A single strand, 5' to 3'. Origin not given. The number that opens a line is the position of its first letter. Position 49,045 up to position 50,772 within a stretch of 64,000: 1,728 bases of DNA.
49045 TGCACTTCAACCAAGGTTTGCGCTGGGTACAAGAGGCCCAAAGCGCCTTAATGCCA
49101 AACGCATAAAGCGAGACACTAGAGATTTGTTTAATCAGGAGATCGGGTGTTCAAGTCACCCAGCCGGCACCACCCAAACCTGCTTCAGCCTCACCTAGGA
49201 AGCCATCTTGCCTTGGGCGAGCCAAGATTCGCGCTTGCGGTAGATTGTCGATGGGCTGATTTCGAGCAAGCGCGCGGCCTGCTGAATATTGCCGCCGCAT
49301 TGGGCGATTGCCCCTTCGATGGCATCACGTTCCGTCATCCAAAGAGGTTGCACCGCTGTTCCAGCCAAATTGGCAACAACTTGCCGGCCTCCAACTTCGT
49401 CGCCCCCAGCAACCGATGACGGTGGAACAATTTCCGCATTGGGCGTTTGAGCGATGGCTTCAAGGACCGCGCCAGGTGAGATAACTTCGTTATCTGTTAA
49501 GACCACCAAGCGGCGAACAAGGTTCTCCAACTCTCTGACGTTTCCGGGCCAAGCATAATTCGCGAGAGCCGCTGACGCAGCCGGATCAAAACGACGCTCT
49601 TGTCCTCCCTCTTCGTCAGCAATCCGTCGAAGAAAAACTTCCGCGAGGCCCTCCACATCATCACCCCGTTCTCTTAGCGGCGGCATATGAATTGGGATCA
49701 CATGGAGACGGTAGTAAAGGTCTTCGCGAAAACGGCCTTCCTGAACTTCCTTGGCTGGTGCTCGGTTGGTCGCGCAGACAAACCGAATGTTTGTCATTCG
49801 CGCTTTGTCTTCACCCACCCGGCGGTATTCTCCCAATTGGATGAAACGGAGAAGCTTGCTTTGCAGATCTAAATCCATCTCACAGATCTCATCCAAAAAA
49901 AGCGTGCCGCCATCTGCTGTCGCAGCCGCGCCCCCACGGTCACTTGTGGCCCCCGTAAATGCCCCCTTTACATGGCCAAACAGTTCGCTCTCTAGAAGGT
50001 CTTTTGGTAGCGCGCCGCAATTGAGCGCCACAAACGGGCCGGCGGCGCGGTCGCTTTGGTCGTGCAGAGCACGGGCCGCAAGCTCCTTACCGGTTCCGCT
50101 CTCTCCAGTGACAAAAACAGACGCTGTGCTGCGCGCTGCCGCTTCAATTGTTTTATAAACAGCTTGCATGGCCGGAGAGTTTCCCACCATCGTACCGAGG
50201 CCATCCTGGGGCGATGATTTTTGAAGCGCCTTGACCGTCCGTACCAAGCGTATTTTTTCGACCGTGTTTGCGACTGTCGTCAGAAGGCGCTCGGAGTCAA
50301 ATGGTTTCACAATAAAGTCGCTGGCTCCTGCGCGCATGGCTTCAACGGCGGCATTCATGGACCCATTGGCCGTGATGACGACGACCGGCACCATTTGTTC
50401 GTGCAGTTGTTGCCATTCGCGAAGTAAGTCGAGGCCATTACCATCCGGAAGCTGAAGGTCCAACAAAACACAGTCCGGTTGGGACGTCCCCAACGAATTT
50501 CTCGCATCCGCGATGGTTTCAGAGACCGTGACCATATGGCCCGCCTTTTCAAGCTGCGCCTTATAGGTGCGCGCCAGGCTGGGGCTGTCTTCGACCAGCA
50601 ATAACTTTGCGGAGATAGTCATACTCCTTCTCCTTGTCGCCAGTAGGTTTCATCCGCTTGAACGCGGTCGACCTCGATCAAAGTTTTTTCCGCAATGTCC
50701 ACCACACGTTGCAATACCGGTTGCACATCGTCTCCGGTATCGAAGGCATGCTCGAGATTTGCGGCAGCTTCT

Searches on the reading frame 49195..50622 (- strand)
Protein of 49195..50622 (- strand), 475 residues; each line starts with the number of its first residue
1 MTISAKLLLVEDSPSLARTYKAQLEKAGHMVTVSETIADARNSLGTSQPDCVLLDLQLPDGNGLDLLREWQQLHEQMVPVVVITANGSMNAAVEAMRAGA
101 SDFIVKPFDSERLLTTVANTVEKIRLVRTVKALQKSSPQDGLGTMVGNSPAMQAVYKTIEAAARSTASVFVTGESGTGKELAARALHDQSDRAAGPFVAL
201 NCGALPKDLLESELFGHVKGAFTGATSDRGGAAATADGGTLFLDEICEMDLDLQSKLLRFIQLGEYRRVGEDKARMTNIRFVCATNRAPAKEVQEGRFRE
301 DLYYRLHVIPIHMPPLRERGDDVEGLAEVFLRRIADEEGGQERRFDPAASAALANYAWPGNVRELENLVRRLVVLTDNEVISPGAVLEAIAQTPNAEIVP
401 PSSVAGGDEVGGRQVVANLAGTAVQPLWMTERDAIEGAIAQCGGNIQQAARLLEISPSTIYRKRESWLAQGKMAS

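Call 9: search_protein_families(library=pfam, proteins=[window:49195-50622:-], max_evalue=0.001)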
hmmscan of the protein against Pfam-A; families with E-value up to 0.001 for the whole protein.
window:49195-50622:- (475 aa): 12 families
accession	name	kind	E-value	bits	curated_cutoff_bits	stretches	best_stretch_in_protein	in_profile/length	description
PF00158.32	Sigma54_activat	-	5.3e-68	228.4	20.2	1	145-312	1-168/168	Sigma-54 interaction domain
PF14532.12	Sigma54_activ_2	-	1.9e-28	99.8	25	1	146-316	1-138/138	Sigma-54 interaction domain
PF00072.30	Response_reg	-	1e-26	93.7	30.2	1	8-117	2-110/111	Response regulator receiver domain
PF25601.1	AAA_lid_14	-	1.6e-21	76.3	27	1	317-395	1-79/87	AAA+ ATPase lid domain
PF02954.25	HTH_8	-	2.8e-12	46.6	22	1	427-465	2-40/42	Bacterial regulatory protein, Fis family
PF07728.20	AAA_5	-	5.3e-06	26.9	22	1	169-295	2-130/139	AAA domain (dynein-related subfamily)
PF13551.12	HTH_29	-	6.3e-05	23.4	28.1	1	440-471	8-40/64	Winged helix-turn helix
PF01078.27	Mg_chelatase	-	0.00017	21.5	20.3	0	224-294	93-165/207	Magnesium chelatase, subunit ChlI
PF13191.12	AAA_16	-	0.00018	22.5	32.6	0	150-221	7-85/167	AAA ATPase domain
PF00004.35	AAA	-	0.00027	21.8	21.2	1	170-288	2-111/131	ATPase family associated with various cellular activities (AAA)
PF07724.20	AAA_2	-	0.00033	21.2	27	1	165-297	2-135/166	AAA domain (Cdc48 subfamily)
PF20161.5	VpsR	-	0.00079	19.6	23.7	0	19-117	22-120/121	VpsR domain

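Call 56: search_protein_families(library=ncbifam, proteins=[window:49195-50622:-], max_evalue=0.001)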
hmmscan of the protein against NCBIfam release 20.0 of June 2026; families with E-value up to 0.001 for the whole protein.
window:49195-50622:- (475 aa): 113 families (the best 25 are shown)
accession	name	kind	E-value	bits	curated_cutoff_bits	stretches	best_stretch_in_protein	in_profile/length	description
NF041946.1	LuxO_transreg_Vib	equivalog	8.8e-166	552.3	800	1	9-467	1-460/463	quorum-sensing sigma-54 dependent transcriptional regulator LuxO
TIGR01818.1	ntrC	equivalog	9.2e-123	410.4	558.6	1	8-463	2-459/463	nitrogen regulation protein NR(I)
NF008469.0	PRK11361.1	equivalog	7.2e-110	367.8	714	1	1-459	1-446/461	acetoacetate metabolism transcriptional regulator AtoC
TIGR02915.1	PEP_resp_reg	equivalog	3.2e-105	352.5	502.6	1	7-383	1-379/445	PEP-CTERM-box response regulator transcription factor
NF008176.1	PRK10923.1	equivalog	8.9e-104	347.7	620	1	7-464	6-463/469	nitrogen regulation protein NR(I)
TIGR01817.1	nifA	equivalog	9.4e-101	338.2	528.85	1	140-460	193-520/534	nif-specific transcriptional activator NifA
NF007689.0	PRK10365.1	equivalog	1.2e-100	337.4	760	1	6-462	7-437/441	sigma-54-dependent response regulator transcription factor ZraR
NF050807.1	TransRegFlbDCaul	equivalog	1.2e-97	327.6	750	1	26-471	22-442/454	sigma-54-dependent transcriptional regulator FlbD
NF003451.0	PRK05022.1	equivalog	2.3e-97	326.9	476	1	134-462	181-503/512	nitric oxide reductase transcriptional regulator NorR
NF051870.1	NAssimRespRegNtrX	equivalog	1.3e-96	324.2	600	1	6-464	3-447/452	nitrogen assimilation response regulator NtrX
NF038308.1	RNA_repair_RtcR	equivalog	2.9e-96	323.4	650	1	8-461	47-505/530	RNA repair transcriptional activator RtcR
NF011695.0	PRK15115.1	equivalog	2.1e-93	313.5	763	1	4-392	6-384/445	two-component system response regulator GlrR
NF041552.1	TF_PrdR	equivalog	2e-91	307.1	795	1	112-465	239-574/577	sigma-54 dependent transcriptional regulator PrdR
NF049963.1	RespRegFlgRCampy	domain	1.4e-85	287.7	750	1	47-384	43-375/429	fla regulon two-component system response regulator FlgR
TIGR02329.1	propionate_PrpR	equivalog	1.3e-78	264.9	499.2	1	138-463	207-523/526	propionate catabolism operon regulatory protein PrpR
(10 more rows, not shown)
